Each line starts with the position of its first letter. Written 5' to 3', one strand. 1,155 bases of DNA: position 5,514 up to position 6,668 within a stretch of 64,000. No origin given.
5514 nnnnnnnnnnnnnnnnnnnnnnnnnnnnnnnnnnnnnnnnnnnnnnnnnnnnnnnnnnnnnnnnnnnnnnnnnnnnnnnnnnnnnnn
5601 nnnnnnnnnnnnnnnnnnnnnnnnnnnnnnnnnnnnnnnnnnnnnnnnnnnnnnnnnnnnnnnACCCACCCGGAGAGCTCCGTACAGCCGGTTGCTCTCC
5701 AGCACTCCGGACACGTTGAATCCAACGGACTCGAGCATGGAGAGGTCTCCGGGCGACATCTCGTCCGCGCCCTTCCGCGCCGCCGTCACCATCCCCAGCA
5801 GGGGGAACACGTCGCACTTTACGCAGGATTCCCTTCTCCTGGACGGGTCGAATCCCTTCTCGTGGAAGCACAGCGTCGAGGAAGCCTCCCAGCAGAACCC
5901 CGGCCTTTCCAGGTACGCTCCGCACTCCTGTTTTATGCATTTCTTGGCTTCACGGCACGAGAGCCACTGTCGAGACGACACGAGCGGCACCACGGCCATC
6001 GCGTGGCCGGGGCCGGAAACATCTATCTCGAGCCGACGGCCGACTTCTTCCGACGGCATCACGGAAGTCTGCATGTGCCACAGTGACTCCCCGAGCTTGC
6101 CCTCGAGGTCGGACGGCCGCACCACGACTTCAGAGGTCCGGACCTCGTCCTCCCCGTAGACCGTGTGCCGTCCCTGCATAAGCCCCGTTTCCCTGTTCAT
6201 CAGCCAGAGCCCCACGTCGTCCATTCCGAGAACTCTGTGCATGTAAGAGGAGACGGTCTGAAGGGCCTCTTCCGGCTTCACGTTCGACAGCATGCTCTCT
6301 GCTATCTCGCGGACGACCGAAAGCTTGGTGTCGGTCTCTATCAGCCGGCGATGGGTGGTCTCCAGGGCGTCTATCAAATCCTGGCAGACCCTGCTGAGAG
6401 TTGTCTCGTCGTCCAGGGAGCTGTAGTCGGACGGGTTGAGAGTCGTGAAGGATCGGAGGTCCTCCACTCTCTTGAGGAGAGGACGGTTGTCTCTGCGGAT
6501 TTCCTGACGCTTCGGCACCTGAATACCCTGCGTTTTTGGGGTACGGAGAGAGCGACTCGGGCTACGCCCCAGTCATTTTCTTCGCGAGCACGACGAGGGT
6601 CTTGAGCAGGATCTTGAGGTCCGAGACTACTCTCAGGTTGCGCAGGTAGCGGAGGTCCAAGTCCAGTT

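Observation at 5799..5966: Cysteine-rich insert (7 Cys in ~50 aa) between the GAF and PAS domains of the soluble histidine kinase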

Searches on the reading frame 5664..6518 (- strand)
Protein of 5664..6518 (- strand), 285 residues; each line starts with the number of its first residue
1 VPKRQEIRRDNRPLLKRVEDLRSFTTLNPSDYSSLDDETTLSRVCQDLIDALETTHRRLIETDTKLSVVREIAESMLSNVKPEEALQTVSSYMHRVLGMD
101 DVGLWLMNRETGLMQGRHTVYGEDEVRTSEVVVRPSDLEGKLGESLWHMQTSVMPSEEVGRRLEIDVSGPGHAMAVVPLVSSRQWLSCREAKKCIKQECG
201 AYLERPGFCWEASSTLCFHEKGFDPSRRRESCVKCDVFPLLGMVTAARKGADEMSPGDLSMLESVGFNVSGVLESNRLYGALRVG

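Call 5: find_homologous_proteins(query=window:5664-6518:-, max_evalue=0.001)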
Query window:5664-6518:- (285 aa): 2 proteins with E <= 0.001 among 738 candidates.
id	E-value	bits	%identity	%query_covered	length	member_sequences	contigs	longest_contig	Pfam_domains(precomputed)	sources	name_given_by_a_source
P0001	1.2e-96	341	55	99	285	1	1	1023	-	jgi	jgi:GAF domain-containing protein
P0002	1.1e-83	299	52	99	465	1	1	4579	PF13426.14,PF08448.17,PF00512.32,PF00989.32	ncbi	ncbi:MAG: PAS domain S-box protein, partial [Candidatus Eisenbacteria bacterium]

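Call 6: search_solved_structures(query=window:5664-6518:-, max_evalue=10, show_alignments=2)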
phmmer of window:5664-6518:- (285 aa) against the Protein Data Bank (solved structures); distinct sequences matched with E-value up to 10: 0.

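Call 32: find_related_loci(query=A3, collection=metagenome_contigs, flank=6000)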
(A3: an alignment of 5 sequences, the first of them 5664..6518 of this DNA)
Query A3 (285 aa) in metagenome_contigs; peptide patterns used: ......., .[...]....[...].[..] (x = any residue, [..] = any of these).
296 stretches matched a pattern; 10 encode a relative of the query (tblastn E <= 1e-3); 10 distinct loci.
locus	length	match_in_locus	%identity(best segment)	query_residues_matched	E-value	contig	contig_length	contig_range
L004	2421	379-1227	86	3-285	1e-173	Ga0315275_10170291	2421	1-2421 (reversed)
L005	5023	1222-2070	82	3-285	2e-158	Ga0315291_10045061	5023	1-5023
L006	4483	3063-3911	82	3-285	1e-159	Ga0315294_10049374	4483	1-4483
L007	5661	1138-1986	77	3-285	7e-153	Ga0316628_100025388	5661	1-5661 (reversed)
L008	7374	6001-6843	54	5-285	1e-103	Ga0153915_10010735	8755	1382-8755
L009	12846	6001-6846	52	4-285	1e-99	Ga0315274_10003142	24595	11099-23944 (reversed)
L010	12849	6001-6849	54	4-285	4e-98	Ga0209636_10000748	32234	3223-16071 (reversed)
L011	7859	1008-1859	50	5-285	7e-94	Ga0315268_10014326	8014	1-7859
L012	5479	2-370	61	163-285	4e-50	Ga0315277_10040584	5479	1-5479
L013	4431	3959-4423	48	5-159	4e-46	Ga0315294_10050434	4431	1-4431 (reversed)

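Call 40: predict_structure(alignment_id=A1)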
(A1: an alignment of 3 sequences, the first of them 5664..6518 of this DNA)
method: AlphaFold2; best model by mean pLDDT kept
length: 285 residues; sequences in the alignment: 3
mean_pLDDT: 55.9   pTM: 0.57
mean pLDDT of the five models: 55.9, 44.4, 40.7, 40.0, 31.8
residues with pLDDT >= 90: 0; 70-90: 87; 50-70: 59; < 50: 139
segments of 3 or more residues with pLDDT < 50: 1-29, 37-39, 52-81, 182-239, 276-285
pLDDT, mean of each block of 10 residues (from residue 1): 30 39 40 48 50 43 38 45 59 70 76 78 71 82 73 88 81 80 43 45 39 31 29 33 81 72 66 49 25
secondary structure, 60 per line:
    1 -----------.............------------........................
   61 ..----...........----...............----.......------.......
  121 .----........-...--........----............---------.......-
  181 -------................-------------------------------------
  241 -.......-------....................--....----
elements in order: H12-24 H37-62 H67-77 H82-96 E101-107 E114-121 E126-133 H140-147 E152-155 H156-163 E173-179 H188-203 E242-248 H256-275 H278-281

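Call 42: search_protein_representatives(alignment_id=A1)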
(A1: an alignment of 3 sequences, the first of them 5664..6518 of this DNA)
Query: 3 sequences, 284 profile positions. Proteins with E-value up to 0.001 (for the whole library): 112; up to 1e-10: 41; up to 1e-30: 6. The best 112 are listed.
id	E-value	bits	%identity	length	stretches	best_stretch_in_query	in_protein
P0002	3.2e-159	544.8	-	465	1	1-284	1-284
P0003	5.1e-127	439.1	-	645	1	1-284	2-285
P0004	6.9e-40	153.2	-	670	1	6-281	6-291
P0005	2.0e-36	141.8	-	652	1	7-284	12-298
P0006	4.1e-33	131.0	-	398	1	8-281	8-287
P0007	3.8e-31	124.5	-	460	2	6-152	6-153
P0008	7.8e-30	120.2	-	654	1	6-281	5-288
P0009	7.3e-29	117.0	-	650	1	9-281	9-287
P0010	1.3e-27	112.9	-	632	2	4-148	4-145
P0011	7.8e-27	110.4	-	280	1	6-149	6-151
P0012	8.0e-27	110.3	-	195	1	4-184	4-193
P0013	3.4e-25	105.0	-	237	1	5-155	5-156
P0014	5.0e-24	101.1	-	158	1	6-125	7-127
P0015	2.7e-23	98.8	-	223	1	1-156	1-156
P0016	5.6e-23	97.7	-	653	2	3-153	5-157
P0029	5.8e-15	71.4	-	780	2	33-281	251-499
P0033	4.9e-13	65.1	-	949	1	7-276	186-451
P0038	1.1e-11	60.6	-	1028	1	147-278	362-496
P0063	2.2e-07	46.6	-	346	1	143-236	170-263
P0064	2.2e-07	46.6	-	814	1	84-278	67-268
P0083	5.7e-05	38.6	-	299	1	165-237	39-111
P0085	8.3e-05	38.1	-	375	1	172-248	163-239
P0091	1.5e-04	37.2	-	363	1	144-236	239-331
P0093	2.1e-04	36.7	-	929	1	47-257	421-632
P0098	3.7e-04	35.9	-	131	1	182-242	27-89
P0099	4.0e-04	35.8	-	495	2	184-238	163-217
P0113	9.9e-04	34.6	-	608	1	181-237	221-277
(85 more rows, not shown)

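Call 46: search_protein_families(library=ncbifam, proteins=[P0098, P0099, P0113, P0083, P0063], max_evalue=1)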
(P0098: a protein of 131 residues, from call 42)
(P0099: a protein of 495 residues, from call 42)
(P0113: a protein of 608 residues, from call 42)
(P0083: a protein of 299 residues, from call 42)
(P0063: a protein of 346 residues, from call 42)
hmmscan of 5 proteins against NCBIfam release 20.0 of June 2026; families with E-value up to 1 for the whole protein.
P0098 (131 aa): 1 family
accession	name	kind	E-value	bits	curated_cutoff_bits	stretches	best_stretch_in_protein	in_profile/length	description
NF045718.1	two_CW_domain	domain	7.7e-10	39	35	1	30-83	2-76/80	two-CW domain-containing protein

P0099 (495 aa): 90 families (the best 25 are shown)
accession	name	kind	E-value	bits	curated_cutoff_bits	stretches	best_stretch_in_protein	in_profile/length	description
NF008468.0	PRK11360.1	equivalog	6.8e-72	242.7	646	1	261-493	379-611/616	two-component system sensor histidine kinase AtoS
NF007688.0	PRK10364.1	equivalog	7.9e-55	186.4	479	1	264-495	226-456/460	two-component system sensor histidine kinase ZraS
NF038348.1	T2SS_HK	subfamily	6.9e-49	166.7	450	2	309-490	391-573/574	histidine kinase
NF046026.1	HisKinCckACaul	equivalog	3.9e-45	154.1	1000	1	263-493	287-535/678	cell cycle histidine kinase CckA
NF053867.1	SprKinKinDBac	equivalog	2.7e-42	144.9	775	1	272-492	280-499/500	sporulation kinase KinD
NF046020.1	HisKinCckABruc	equivalog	2.8e-42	144.6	1000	1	262-490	464-707/868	cell cycle histidine kinase CckA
NF010411.0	PRK13837.1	equivalog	3.8e-42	144.3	647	1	263-493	435-678/828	two-component system VirA-like sensor kinase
NF052574.1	HisKinEspCMyxo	equivalog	6.8e-42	143.6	1200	1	262-493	401-640/785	serine histidine kinase EspC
NF047497.1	HK_LIC_12097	equivalog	2.1e-38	132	500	1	247-490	120-366/367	LIC_12097 family sensor histidine kinase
NF047466.1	hybrid_RR_LvrB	exception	4.1e-38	131.5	500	1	249-490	126-376/377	hybrid histidine kinase/response regulator LvrB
NF052573.1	HisKinEspAMyxo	equivalog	7.8e-36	123.4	1400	1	259-492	365-613/755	serine histidine kinase EspA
NF046044.1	PnpS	equivalog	2e-34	119.3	400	1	285-489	177-390/390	two-component system histidine kinase PnpS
NF010076.0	PRK13557.1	subfamily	2.3e-34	118.8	631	1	264-493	149-397/540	histidine kinase famiy protein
NF047794.1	HisKinPtgB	equivalog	2.4e-32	112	1000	1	224-481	389-646/656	two-component system sensor histidine kinase PgtB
NF006800.0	PRK09303.1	equivalog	4.9e-32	111.3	342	1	242-494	116-381/383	histidine kinase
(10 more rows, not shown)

P0113 (608 aa): 18 families
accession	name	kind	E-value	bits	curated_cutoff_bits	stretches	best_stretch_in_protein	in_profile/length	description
NF058645.1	MCPCtpMPsAe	equivalog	3.1e-21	75.7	900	1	278-597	256-554/558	methyl-accepting chemotaxis protein CtpM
NF041847.1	transduc_aer2_vibrio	equivalog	9.4e-15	53.9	1200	1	283-584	485-747/804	aerotaxis transducer Aer2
NF011622.0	PRK15048.1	equivalog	1.4e-13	50.8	900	1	281-487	244-422/553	methyl-accepting chemotaxis protein II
NF050802.1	AspChtxCcaA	equivalog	1.5e-12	46.7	1300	1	268-507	442-655/700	aspartate chemotaxis receptor CcaA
NF047851.1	MCPCitTducer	equivalog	2.1e-12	46.9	900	2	279-514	232-451/553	methyl-accepting chemotaxis citrate transducer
NF045718.1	two_CW_domain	domain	4.3e-11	43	35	1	225-280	2-78/80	two-CW domain-containing protein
NF007309.0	PRK09793.1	equivalog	5.5e-11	42.1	903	1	282-576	243-502/533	methyl-accepting chemotaxis protein IV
NF011615.0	PRK15041.1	equivalog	1.5e-09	37.1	947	1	278-572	232-495/554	methyl-accepting chemotaxis protein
TIGR02168.1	SMC_prok_B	equivalog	9e-06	23.7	567.35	2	381-603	701-926/1181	chromosome segregation protein SMC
TIGR00996.1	Mtu_fam_mce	paralog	0.00052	19.3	140.5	1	296-405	153-262/291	MCE family protein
NF002572.0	PRK02224.1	equivalog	0.0016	16.8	1087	1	293-603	286-595/888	DNA double-strand break repair ATPase Rad50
NF047515.1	SpiroCoCo_C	equivalog_domain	0.0068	15.6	125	1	289-582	31-309/313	SpiroCoCo family coiled-coil protein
TIGR02169.1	SMC_prok_A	equivalog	0.0076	14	729.4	1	371-586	708-924/1165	chromosome segregation protein SMC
TIGR00540.1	TPR_hemY_coli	hypoth_equivalog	0.018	13.8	142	1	154-209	19-71/385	heme biosynthesis-associated TPR protein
NF053563.1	Rkd4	equivalog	0.074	11.2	860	1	515-601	300-385/747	arcadin-4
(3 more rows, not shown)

P0083 (299 aa): 22 families
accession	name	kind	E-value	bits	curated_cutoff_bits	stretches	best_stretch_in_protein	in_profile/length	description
TIGR00254.1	GGDEF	domain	1.4e-34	119.2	37.4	1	141-298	3-161/168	diguanylate cyclase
NF040885.1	diguan_DgcJ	equivalog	6e-31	107.8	500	1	128-298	327-490/493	diguanylate cyclase DgcJ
NF007423.1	PRK09966.1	equivalog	1.2e-29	103.4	325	1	116-294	212-390/390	diguanylate cyclase DgcN/YfiN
NF038266.1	diguan_SiaD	equivalog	4.1e-29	101.7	290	1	132-298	83-249/252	biofilm regulation diguanylate cyclase SiaD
NF007380.0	PRK09894.1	equivalog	2e-26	93.1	256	1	132-296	117-279/296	diguanylate cyclase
NF007135.0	PRK09581.1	equivalog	4.1e-25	88.5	474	1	132-298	281-449/457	PleD family two-component system response regulator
NF047654.1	DiguCycDgcRLepto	equivalog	9e-25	87.2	500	1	131-235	121-225/295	diguanylate cyclase DgcR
NF051473.1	DigCycDgcsShew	equivalog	1.2e-24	87.3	400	1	134-296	126-283/291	diguanylate cyclase DgcS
NF011955.1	PRK15426.1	equivalog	8.7e-23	80.3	408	1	132-297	387-554/564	cellulose biosynthesis regulator diguanylate cyclase DgcQ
NF007298.0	PRK09776.1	equivalog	2.5e-18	65.4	1135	1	136-298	677-839/1111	diguanylate cyclase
NF007599.0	PRK10245.1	equivalog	1.7e-16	59.7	402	1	135-235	202-301/371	diguanylate cyclase AdrA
NF007474.0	PRK10060.1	equivalog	3.2e-16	58.7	782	1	111-297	207-388/663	cyclic di-GMP phosphodiesterase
NF041606.1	dguan_cyc_DgcA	equivalog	4.4e-14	52.2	370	1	164-298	199-333/340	diguanylate cyclase DgcA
NF053781.1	cdiGMPphdstlr2612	equivalog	8.2e-14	50.2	1600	1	136-297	833-995/1268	Tlr1612 family c-di-GMP phosphodiesterase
NF045675.1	PhdiestaseDibA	equivalog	3.3e-13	48.9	980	1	135-229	195-289/623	phosphodiesterase DibA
NF045718.1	two_CW_domain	domain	1e-10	41.9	35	1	59-113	2-77/80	two-CW domain-containing protein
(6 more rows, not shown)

P0063 (346 aa): 8 families
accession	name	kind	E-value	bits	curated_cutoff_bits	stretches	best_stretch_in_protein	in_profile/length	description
NF007903.0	PRK10612.1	equivalog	1.3e-21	77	260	2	126-205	13-93/167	chemotaxis protein CheW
TIGR00229.1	sensory_box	domain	2e-09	37.7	22.9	1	26-121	33-125/126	PAS domain S-box protein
NF045718.1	two_CW_domain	domain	4.1e-09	36.7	35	1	212-266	2-77/80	two-CW domain-containing protein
NF041777.1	sens_FixL_Rhizob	equivalog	1.7e-05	23.7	850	1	29-129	27-125/485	sensor protein FixL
NF007298.0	PRK09776.1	equivalog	0.00015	19.8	1135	1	39-117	471-545/1111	diguanylate cyclase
NF053781.1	cdiGMPphdstlr2612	equivalog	0.00037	18.2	1600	1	34-124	625-712/1268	Tlr1612 family c-di-GMP phosphodiesterase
NF052573.1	HisKinEspAMyxo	equivalog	0.0031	15.6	1400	1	27-125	159-256/755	serine histidine kinase EspA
NF041336.1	CheA_Halo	equivalog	0.055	12.1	950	1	132-202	544-611/666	chemotaxis protein CheA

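Call 47: search_protein_families(library=pfam, proteins=[P0098, P0099, P0113, P0083, P0063], max_evalue=1)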
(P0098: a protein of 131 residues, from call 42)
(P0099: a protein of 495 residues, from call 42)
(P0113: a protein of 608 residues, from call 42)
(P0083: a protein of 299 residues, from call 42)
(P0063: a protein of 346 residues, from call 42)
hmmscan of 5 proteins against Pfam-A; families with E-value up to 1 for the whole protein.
P0098 (131 aa): 0 families

P0099 (495 aa): 10 families
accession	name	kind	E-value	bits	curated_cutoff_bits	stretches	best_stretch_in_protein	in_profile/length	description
PF02518.31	HATPase_c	-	5e-25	88.5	26.4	1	387-491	4-110/111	Histidine kinase-, DNA gyrase B-, and HSP90-like ATPase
PF00512.31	HisKA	-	7.2e-13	48.8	26.9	1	280-339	4-63/66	His Kinase A (phospho-acceptor) domain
PF07568.18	HisKA_2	-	5.7e-05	23.6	22.3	1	285-354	2-66/76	Histidine kinase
PF14501.12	HATPase_c_5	-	0.00015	22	22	1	389-477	6-91/102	GHKL domain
PF05227.19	CHASE3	-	0.011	16.1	28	1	295-341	50-97/138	CHASE3 domain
PF07730.19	HisKA_3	-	0.014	16.3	24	1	289-341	13-67/68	Histidine kinase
PF08824.15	Serine_rich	-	0.096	13.1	26.9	1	294-339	19-65/157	Serine rich protein interaction domain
PF01467.32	CTP_transf_like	-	0.15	12.7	21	1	233-308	43-113/133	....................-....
PF04513.17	Baculo_PEP_C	-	0.2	12.2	38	1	223-318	33-130/140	Baculovirus polyhedron envelope protein, PEP, C terminus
PF07889.17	DUF1664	-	0.45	11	34.6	1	227-306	40-116/124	Protein of unknown function (DUF1664)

P0113 (608 aa): 11 families
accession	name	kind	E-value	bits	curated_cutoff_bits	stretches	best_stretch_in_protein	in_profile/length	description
PF17202.10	sCache_3_3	-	1e-35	122.7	28.8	1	64-166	2-104/107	Single cache domain 3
PF00015.26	MCPsignal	-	4e-28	98.8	34.6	2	412-561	23-172/172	Methyl-accepting chemotaxis protein (MCP) signalling domain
PF17201.10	Cache_3-Cache_2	-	3e-25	89.6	27.7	1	57-170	70-195/299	Cache 3/Cache 2 fusion domain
PF17203.10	sCache_3_2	-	5.8e-06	26.9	28.4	1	84-164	55-133/140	Single cache domain 3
PF14827.12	dCache_3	-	5.9e-06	26.5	25.7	1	70-158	146-234/239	Double sensory domain of two-component sensor kinase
PF11887.13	Mce4_CUP1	-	0.0002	21.5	32.6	2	316-400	63-147/222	Cholesterol uptake porter CUP1 of Mce4, putative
PF00672.30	HAMP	-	0.00032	21.4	25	1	280-299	33-52/53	HAMP domain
PF07889.17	DUF1664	-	0.0011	19.5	34.6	1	507-605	27-119/124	Protein of unknown function (DUF1664)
PF04108.17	ATG17_like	-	0.0073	16.3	43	1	290-437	113-258/355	Autophagy protein ATG17-like domain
PF05957.18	DUF883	-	0.26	11.7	25.4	0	422-439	9-26/53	DUF883 N-terminal domain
PF07160.18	SKA1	-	0.78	9.9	29.6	1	506-582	18-94/243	Spindle and kinetochore-associated protein 1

P0083 (299 aa): 3 families
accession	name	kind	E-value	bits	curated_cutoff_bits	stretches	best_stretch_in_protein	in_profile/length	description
PF00990.26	GGDEF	-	7.6e-31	107.5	23.8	1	143-298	1-159/161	Diguanylate cyclase, GGDEF domain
PF17853.6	GGDEF_2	-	0.003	18.2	24.5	1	194-286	31-110/116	GGDEF-like domain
PF24804.1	DUF7705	-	0.17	11.1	29.2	1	62-122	266-325/464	Domain of unknown function (DUF7705)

P0063 (346 aa): 3 families
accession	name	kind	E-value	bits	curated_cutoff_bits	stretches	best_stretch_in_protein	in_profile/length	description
PF01584.24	CheW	-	1.4e-26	93.2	23.5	2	131-205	1-76/138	CheW-like domain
PF08447.18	PAS_3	-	6.4e-16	58.8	25.6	1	27-105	8-88/89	PAS fold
PF14598.12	PAS_11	-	0.0094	16.4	25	1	30-86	24-80/109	PAS domain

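Call 49: fold_search(model_id=the predicted structure, library=pdb)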
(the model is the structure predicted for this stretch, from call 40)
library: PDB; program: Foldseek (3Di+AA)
matches with E <= 10: 1110; with E <= 0.001: 24
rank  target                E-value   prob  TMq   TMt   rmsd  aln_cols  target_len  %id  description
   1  3w2z                  1.8e-05  1.00  0.37  0.55   5.7       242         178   14  Crystal structure of the cyanobacterial protein (released 2013-01-30)
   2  4mcw_A                3.0e-05  1.00  0.39  0.32   5.4       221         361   11  Crystal structure of a HD-GYP domain (a cyclic-di-GMP phosphodiesterase) containing a tri-nuclear metal centre (released 2014-02-19)
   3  1ykd_A                3.8e-05  1.00  0.41  0.32  16.3       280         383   12  Crystal Structure of the Tandem GAF Domains from a Cyanobacterial Adenylyl Cyclase: Novel Modes of Ligand-Binding and  (released 2005-02-22)
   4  6ob8_A                4.3e-05  1.00  0.29  0.28  12.5       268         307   12  Crystal structure of a dual sensor histidine kinase in green light illuminated state (released 2019-09-18)
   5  1ykd_B                6.1e-05  1.00  0.42  0.33  16.0       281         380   12  Crystal Structure of the Tandem GAF Domains from a Cyanobacterial Adenylyl Cyclase: Novel Modes of Ligand-Binding and  (released 2005-02-22)
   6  6oap_A                8.7e-05  1.00  0.30  0.28  12.2       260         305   10  Crystal structure of a dual sensor histidine kinase in the green-light absorbing Pg state (released 2019-09-18)
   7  3ci6_B                1.5e-04  1.00  0.42  0.67   4.6       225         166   10  Crystal structure of the GAF domain from Acinetobacter phosphoenolpyruvate-protein phosphotransferase (released 2008-05-13)
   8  6oaq_A                2.0e-04  1.00  0.30  0.29  12.4       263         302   11  Crystal structure of a dual sensor histidine kinase in BeF3- bound state (released 2019-09-18)
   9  6oei                  2.4e-04  1.00  0.38  0.44  20.8       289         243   14  Yeast Spc42 N-terminal coiled-coil fused to PDB: 3K2N (released 2019-04-24)
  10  3k2n_A                2.8e-04  1.00  0.35  0.53   6.6       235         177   12  The crystal structure of sigma-54-dependent transcriptional regulator domain from Chlorobium Tepidum TLS (released 2010-01-19)
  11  6oap_B                3.0e-04  1.00  0.36  0.35  14.1       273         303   15  Crystal structure of a dual sensor histidine kinase in the green-light absorbing Pg state (released 2019-09-18)
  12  5w10_C                3.3e-04  1.00  0.38  0.59   6.1       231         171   10  Lcd1 GAF domain in complex with cAMP ligand (released 2017-06-28)
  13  6x88_A                3.8e-04  1.00  0.39  0.30  16.0       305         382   10  PDE6 chicken GAF domain (released 2020-11-04)
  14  5w10_B                4.2e-04  1.00  0.38  0.58   6.5       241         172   10  Lcd1 GAF domain in complex with cAMP ligand (released 2017-06-28)
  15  4g3k_A                4.2e-04  1.00  0.34  0.57   7.9       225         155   12  Crystal structure of a. aeolicus nlh1 gaf domain in an inactive state (released 2013-05-29)
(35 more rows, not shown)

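Call 61: search_protein_families(library=pfam, alignment_id=A6, max_evalue=0.001)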
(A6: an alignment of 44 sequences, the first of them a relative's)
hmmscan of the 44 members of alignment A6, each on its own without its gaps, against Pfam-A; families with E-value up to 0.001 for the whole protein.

A. member 1, P0003 (645 aa): 5 families
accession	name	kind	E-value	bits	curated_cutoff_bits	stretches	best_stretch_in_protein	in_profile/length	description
PF02518.31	HATPase_c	-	4e-29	101.7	26.4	1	523-634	2-110/111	Histidine kinase-, DNA gyrase B-, and HSP90-like ATPase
PF00989.32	PAS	-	8.2e-13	48.8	22.6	1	288-395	3-112/113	PAS fold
PF13426.13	PAS_9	-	1.9e-11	44.6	27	1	297-396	2-101/103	PAS domain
PF00512.31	HisKA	-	8.8e-11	42.1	26.9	1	415-475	2-61/66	His Kinase A (phospho-acceptor) domain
PF08448.16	PAS_4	-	2e-08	34.8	23.1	1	292-400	1-109/110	PAS fold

B. families by the number of members that match (of 44 scanned): 40 families (the first 25 are shown)
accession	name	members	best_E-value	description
PF02518.31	HATPase_c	27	2.3e-33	Histidine kinase-, DNA gyrase B-, and HSP90-like ATPase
PF00512.31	HisKA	27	1.1e-19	His Kinase A (phospho-acceptor) domain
PF13185.12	GAF_2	22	1.7e-31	GAF domain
PF01590.32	GAF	20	2.4e-24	GAF domain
PF00672.30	HAMP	19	8.3e-15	HAMP domain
PF00989.32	PAS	18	1.2e-33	PAS fold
PF13492.12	GAF_3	18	1.2e-16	GAF domain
PF13426.13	PAS_9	17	8.9e-33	PAS domain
PF08448.16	PAS_4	17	6e-32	PAS fold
PF13188.13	PAS_8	11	1.8e-24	PAS domain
PF21563.3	Mcp40H-20_sensor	11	3.6e-10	Methyl-accepting chemotaxis sensory transducer, class 40H, sensor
PF13589.12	HATPase_c_3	11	4.4e-08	Histidine kinase-, DNA gyrase B-, and HSP90-like ATPase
PF08447.18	PAS_3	7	1.7e-19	PAS fold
PF14501.12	HATPase_c_5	6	6.6e-06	GHKL domain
PF00990.26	GGDEF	5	9.3e-51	Diguanylate cyclase, GGDEF domain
PF04060.18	FeS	1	1.1e-07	Putative Fe-S cluster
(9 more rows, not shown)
